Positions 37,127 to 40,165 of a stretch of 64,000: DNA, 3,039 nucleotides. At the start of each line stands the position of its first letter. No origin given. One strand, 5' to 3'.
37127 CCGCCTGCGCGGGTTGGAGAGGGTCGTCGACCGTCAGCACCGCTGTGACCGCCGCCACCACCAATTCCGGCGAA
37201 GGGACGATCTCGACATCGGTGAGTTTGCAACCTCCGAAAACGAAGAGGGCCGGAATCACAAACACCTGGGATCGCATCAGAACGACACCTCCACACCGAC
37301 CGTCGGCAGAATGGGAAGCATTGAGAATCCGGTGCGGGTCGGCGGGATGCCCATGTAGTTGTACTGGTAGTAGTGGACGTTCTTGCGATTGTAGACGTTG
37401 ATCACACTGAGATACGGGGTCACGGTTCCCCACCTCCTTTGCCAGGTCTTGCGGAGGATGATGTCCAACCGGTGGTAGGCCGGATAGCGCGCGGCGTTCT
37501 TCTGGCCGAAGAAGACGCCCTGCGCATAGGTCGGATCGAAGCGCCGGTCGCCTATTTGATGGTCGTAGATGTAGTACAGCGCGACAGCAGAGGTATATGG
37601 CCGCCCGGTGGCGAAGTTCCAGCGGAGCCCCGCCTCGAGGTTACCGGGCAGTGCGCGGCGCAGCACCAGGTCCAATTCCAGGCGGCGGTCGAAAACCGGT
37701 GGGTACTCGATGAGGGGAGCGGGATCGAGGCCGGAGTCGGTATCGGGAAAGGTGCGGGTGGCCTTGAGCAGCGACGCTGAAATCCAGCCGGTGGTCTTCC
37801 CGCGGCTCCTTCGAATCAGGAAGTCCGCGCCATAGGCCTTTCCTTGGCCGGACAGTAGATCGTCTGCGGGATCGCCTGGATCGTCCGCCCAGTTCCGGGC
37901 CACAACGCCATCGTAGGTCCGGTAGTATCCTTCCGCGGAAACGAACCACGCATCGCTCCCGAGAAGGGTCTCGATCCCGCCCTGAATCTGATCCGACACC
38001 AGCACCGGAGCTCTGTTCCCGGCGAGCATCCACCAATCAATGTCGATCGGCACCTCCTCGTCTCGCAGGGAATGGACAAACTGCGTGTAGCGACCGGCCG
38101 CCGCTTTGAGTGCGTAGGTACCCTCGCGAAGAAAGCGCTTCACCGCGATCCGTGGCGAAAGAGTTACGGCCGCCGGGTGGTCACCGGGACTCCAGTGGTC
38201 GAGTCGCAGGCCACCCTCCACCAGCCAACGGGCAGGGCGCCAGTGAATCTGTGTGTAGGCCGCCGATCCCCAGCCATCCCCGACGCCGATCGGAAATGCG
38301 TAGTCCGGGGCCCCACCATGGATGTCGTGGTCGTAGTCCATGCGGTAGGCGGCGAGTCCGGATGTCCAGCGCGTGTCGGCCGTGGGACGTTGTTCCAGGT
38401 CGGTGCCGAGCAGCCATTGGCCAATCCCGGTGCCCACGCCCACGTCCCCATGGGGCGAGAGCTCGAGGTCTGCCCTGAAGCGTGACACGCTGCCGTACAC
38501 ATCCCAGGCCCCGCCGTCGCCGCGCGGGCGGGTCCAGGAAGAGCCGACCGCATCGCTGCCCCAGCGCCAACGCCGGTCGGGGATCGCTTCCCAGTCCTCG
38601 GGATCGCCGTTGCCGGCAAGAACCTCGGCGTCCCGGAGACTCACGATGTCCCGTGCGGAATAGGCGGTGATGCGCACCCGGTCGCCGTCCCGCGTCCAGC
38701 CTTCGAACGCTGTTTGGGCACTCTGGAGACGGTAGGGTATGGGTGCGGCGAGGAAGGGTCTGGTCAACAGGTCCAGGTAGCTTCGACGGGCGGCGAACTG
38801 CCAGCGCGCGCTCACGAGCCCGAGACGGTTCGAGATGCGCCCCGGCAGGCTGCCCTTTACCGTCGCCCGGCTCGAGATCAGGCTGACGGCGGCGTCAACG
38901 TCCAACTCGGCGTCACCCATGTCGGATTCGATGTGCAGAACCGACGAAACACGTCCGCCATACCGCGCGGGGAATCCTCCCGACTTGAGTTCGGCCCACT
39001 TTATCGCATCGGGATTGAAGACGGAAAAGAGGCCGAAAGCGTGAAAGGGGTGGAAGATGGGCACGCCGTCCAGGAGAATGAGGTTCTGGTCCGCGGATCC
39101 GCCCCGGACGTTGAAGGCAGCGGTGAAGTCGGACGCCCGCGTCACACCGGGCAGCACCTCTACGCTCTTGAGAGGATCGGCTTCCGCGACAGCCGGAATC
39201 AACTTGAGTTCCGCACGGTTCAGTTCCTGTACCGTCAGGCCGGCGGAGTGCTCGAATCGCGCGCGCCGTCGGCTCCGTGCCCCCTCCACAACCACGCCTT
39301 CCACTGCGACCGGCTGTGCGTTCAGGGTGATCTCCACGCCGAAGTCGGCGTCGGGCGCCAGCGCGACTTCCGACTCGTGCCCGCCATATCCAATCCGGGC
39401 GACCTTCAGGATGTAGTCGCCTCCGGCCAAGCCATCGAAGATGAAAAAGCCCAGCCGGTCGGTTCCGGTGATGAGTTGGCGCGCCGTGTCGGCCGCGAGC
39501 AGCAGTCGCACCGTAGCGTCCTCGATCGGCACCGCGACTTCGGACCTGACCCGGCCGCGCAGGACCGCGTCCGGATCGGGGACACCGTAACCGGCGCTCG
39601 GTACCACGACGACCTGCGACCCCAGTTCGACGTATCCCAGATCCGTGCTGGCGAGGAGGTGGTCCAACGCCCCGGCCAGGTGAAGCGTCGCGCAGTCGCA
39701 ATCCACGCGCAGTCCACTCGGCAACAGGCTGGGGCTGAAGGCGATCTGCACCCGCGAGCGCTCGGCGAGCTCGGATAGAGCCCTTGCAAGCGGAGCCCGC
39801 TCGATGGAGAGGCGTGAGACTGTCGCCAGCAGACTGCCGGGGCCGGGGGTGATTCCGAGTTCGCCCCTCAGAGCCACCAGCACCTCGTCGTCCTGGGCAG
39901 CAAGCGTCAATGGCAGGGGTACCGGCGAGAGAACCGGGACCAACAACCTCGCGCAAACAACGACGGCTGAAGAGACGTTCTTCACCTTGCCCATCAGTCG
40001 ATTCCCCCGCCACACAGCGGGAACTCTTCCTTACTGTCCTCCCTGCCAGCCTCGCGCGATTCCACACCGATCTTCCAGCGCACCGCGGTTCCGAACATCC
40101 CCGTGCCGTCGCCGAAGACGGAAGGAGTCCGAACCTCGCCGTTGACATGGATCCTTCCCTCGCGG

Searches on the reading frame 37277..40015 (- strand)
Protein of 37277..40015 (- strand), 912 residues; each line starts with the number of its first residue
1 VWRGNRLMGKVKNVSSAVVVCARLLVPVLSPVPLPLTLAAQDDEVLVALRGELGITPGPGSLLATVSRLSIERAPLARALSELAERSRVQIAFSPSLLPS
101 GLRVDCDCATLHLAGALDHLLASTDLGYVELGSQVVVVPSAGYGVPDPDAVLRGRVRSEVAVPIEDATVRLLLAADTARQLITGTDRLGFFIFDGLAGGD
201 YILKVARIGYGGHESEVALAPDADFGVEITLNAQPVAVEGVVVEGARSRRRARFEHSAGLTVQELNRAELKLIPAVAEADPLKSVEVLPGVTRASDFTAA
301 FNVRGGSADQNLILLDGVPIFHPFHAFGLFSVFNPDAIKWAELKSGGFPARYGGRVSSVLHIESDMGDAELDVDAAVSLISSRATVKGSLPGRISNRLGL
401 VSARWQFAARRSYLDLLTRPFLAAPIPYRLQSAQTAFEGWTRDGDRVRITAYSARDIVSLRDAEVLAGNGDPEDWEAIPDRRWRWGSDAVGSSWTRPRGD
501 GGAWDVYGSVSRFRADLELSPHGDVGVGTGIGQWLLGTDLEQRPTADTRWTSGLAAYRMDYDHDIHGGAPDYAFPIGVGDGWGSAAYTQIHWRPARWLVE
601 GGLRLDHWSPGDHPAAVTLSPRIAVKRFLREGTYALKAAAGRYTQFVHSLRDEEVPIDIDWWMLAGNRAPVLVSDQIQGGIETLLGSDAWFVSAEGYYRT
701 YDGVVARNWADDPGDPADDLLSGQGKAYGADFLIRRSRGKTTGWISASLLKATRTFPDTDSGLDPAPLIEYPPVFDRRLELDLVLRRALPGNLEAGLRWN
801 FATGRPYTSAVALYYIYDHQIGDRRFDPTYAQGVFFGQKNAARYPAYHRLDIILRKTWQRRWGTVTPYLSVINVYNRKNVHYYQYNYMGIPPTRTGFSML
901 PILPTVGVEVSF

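Call 40: search_protein_families(library=pfam, proteins=[window:37277-40015:-], max_evalue=0.001)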
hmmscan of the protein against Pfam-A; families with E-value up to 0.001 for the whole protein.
window:37277-40015:- (912 aa): 3 families
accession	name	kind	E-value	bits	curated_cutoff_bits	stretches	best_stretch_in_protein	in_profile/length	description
PF13620.12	CarboxypepD_reg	-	5.6e-10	39.9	32.3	1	152-231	2-81/82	Carboxypeptidase regulatory-like domain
PF07715.20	Plug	-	1e-07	32.8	23.9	1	283-355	27-102/107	TonB-dependent Receptor Plug Domain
PF13715.12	CarbopepD_reg_2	-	0.00042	20.7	32.2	1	154-243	3-88/88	CarboxypepD_reg-like domain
